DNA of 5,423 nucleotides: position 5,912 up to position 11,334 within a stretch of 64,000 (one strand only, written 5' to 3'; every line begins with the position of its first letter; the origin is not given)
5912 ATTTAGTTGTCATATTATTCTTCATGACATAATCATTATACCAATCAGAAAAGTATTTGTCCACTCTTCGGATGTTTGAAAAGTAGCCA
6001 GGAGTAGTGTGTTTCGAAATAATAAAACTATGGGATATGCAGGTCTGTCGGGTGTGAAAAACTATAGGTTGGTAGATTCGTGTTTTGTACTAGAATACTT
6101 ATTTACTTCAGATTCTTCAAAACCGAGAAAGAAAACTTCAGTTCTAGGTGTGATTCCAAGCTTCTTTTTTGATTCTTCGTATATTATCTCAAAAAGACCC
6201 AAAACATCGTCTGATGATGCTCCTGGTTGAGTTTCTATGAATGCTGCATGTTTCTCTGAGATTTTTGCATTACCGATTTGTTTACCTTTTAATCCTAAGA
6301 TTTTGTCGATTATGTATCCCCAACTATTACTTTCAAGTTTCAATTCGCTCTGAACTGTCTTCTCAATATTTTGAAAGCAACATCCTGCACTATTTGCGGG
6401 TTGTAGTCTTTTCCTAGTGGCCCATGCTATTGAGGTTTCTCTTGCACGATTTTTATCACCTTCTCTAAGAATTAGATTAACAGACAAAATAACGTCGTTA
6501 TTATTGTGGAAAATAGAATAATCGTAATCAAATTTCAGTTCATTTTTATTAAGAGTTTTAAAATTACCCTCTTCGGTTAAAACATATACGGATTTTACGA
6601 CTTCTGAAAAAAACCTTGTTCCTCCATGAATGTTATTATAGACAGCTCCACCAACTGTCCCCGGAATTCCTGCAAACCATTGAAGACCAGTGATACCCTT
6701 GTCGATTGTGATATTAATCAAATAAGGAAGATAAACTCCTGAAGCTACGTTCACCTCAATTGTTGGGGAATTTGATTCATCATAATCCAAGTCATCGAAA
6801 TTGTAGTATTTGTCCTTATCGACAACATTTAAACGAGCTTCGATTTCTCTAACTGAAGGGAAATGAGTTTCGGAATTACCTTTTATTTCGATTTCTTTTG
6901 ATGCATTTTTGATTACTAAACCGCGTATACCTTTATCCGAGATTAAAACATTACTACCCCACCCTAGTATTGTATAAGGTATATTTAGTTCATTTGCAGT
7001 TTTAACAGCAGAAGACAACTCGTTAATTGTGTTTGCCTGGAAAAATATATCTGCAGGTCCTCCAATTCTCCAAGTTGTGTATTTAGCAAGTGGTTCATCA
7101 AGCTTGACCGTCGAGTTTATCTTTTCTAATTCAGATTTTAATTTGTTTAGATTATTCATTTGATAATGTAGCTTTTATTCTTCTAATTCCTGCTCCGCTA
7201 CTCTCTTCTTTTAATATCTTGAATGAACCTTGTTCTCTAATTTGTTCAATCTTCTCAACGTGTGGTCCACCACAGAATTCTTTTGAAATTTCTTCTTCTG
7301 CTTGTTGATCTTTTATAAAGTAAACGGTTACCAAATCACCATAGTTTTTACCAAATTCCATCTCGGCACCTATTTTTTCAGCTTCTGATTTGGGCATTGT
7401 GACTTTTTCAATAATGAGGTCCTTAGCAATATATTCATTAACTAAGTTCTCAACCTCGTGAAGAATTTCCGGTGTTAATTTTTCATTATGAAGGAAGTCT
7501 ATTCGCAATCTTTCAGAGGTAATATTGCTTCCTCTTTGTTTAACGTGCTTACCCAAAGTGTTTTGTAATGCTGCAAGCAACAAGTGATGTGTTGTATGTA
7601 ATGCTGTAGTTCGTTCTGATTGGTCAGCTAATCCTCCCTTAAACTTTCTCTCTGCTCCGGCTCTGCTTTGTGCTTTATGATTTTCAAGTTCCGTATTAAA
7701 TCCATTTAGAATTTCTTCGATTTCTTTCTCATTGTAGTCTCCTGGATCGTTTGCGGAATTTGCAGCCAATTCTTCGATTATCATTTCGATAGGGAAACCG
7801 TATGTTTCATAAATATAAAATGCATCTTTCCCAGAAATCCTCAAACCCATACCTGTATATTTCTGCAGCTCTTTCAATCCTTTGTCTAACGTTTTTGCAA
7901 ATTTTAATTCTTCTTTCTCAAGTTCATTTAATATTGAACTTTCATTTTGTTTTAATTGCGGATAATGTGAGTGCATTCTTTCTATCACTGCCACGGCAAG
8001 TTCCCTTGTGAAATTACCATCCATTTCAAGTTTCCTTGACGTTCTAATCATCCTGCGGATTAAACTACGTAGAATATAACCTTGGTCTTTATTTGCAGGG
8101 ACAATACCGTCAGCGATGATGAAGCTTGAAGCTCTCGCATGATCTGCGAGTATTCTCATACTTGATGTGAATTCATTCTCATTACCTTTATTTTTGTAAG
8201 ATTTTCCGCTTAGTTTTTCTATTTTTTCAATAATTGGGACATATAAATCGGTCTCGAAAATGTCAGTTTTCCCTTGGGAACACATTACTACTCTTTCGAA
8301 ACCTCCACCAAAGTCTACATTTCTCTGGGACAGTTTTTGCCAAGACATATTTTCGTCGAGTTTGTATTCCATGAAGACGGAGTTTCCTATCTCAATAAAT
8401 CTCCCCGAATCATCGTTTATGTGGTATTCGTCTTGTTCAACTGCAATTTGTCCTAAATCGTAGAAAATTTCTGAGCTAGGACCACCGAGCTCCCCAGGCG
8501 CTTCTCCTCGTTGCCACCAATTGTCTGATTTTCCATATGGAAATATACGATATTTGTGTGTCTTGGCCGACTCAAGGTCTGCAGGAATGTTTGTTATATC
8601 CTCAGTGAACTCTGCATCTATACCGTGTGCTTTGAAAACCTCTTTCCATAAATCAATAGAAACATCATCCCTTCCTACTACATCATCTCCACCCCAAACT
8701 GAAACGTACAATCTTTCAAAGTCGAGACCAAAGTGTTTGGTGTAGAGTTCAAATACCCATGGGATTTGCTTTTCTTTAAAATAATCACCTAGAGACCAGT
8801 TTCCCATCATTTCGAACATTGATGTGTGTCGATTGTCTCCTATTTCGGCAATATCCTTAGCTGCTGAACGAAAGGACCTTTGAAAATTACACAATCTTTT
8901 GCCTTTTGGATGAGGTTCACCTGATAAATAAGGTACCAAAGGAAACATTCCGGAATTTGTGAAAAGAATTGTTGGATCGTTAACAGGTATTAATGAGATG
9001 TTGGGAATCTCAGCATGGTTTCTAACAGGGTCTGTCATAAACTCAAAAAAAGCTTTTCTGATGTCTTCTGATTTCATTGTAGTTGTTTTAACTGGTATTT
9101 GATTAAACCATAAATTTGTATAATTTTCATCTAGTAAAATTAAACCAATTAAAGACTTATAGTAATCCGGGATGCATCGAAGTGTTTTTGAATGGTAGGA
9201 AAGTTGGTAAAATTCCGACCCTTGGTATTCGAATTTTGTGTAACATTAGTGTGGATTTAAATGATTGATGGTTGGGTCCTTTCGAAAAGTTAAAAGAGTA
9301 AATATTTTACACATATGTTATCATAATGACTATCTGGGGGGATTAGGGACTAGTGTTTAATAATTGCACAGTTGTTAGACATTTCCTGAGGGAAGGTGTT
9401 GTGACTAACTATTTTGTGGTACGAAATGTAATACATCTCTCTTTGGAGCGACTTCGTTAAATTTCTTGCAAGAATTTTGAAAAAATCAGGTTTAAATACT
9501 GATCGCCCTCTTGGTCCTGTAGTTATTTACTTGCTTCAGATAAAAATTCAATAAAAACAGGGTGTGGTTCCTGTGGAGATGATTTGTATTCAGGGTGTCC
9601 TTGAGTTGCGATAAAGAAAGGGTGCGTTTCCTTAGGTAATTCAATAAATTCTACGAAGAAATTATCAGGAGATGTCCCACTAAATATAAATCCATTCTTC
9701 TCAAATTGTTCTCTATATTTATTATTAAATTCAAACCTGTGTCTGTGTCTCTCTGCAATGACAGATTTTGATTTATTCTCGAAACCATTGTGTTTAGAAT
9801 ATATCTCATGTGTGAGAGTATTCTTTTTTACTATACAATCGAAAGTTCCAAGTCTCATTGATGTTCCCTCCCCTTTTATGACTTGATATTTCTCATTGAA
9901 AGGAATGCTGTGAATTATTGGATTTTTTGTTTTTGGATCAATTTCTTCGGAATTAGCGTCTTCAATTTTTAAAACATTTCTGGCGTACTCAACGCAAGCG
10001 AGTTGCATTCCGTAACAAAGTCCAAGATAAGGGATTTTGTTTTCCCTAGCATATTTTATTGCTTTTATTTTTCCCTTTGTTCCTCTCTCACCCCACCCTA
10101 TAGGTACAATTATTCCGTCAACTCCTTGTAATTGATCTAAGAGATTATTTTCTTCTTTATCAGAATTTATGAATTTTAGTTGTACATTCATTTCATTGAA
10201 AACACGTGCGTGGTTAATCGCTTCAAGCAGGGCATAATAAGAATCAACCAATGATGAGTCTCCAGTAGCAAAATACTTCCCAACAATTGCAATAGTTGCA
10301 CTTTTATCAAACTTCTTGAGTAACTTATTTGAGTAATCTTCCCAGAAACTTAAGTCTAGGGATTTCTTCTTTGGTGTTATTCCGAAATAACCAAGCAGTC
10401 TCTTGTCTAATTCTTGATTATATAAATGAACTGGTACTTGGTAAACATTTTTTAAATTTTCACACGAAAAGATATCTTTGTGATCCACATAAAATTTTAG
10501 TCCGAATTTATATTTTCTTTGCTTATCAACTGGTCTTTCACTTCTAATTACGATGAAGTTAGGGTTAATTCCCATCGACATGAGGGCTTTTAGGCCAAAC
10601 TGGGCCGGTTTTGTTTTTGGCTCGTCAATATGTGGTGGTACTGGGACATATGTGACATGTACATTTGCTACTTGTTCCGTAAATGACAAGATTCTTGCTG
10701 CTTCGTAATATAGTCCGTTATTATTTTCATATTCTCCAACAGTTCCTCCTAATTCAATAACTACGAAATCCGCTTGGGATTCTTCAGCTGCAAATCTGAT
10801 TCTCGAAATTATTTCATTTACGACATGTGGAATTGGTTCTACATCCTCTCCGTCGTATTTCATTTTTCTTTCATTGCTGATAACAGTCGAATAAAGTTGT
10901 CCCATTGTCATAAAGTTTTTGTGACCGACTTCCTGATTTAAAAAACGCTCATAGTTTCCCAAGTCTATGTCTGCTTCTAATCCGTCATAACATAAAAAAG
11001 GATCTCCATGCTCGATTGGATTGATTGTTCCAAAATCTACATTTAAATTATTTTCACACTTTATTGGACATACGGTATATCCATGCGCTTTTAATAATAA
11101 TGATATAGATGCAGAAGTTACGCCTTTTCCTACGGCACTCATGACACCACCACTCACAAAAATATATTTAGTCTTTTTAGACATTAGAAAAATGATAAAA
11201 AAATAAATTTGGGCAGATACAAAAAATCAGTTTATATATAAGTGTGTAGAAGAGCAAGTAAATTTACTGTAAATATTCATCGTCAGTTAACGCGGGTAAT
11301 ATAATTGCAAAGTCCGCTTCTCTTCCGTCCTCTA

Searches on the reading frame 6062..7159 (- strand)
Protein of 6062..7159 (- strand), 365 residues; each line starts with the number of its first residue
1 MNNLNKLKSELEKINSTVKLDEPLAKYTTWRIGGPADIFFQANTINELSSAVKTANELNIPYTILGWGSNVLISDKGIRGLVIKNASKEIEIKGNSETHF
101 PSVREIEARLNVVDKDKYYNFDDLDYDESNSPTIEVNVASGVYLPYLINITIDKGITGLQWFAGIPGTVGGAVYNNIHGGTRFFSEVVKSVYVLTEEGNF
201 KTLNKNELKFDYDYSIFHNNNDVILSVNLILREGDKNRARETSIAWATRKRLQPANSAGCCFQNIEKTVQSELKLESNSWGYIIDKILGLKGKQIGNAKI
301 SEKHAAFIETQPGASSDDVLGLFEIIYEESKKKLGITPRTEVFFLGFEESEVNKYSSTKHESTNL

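Call 6: search_protein_families(library=pfam, proteins=[window:6062-7159:-], max_evalue=0.01)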
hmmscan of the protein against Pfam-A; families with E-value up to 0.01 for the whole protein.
window:6062-7159:- (365 aa): 2 families
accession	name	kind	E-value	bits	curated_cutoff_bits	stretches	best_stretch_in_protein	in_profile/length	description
PF01565.28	FAD_binding_4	-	2.5e-16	60.1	26.4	2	134-203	64-138/139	FAD binding domain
PF02873.21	MurB_C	-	2.4e-15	56.9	27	1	245-344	9-98/99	UDP-N-acetylenolpyruvoylglucosamine reductase, C-terminal domain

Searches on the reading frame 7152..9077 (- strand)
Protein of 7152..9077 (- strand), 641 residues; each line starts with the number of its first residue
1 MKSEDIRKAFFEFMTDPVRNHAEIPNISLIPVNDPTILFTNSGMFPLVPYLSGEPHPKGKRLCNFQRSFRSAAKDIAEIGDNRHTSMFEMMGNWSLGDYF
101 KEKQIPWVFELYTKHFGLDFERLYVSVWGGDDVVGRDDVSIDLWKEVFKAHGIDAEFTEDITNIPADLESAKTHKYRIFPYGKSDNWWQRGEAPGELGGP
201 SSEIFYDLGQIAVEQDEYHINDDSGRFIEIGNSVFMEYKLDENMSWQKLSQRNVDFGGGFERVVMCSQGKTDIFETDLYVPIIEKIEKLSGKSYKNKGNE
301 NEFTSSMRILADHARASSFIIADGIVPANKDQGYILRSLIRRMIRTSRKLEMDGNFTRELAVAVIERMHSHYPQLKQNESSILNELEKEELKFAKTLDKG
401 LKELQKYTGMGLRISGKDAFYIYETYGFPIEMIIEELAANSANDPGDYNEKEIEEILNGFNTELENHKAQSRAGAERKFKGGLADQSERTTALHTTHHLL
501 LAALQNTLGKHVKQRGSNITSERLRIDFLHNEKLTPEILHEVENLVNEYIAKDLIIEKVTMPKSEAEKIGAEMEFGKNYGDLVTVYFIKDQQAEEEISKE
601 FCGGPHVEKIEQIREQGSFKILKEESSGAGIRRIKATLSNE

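Call 6: search_protein_families(library=pfam, proteins=[window:7152-9077:-], max_evalue=0.01)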
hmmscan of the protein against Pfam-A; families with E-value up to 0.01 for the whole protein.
window:7152-9077:- (641 aa): 2 families
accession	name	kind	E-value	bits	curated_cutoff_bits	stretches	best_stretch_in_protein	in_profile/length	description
PF01411.24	tRNA-synt_2c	-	4.9e-109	365.8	30.3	1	5-441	1-408/552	tRNA synthetases class II (A)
PF07973.19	tRNA_SAD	-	1.5e-12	47.7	24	1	583-634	1-43/44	Threonyl and Alanyl tRNA synthetase second additional domain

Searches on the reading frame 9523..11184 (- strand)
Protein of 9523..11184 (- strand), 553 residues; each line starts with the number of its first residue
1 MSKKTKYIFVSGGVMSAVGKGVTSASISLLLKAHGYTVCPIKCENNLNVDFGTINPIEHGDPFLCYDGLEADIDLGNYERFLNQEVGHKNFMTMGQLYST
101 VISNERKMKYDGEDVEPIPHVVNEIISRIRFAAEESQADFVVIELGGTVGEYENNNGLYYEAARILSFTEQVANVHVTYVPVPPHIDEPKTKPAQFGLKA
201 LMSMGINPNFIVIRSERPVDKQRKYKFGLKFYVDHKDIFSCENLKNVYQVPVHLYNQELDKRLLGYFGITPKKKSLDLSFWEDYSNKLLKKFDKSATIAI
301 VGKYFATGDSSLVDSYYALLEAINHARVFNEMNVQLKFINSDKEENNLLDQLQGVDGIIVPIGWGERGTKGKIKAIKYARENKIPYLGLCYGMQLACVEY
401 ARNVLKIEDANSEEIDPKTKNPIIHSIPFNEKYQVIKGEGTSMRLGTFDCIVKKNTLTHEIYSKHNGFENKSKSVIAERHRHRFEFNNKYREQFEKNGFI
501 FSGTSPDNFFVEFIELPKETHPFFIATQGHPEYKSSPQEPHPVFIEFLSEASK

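Call 6: search_protein_families(library=pfam, proteins=[window:9523-11184:-], max_evalue=0.01)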
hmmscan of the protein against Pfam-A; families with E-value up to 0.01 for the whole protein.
window:9523-11184:- (553 aa): 4 families
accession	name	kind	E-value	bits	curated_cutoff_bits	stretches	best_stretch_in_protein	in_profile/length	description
PF06418.20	CTP_synth_N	-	7.7e-83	278.3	26.1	1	6-267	1-263/265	CTP synthase N-terminus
PF00117.34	GATase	-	6.4e-30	104.7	22.8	1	312-548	2-188/190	Glutamine amidotransferase class-I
PF01656.29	CbiA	-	5.4e-05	23.6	25.4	1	16-127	8-54/125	CobQ/CobB/MinD/ParA nucleotide binding domain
PF07722.19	Peptidase_C26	-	0.0019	18.5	20.5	0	374-532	96-219/219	Peptidase C26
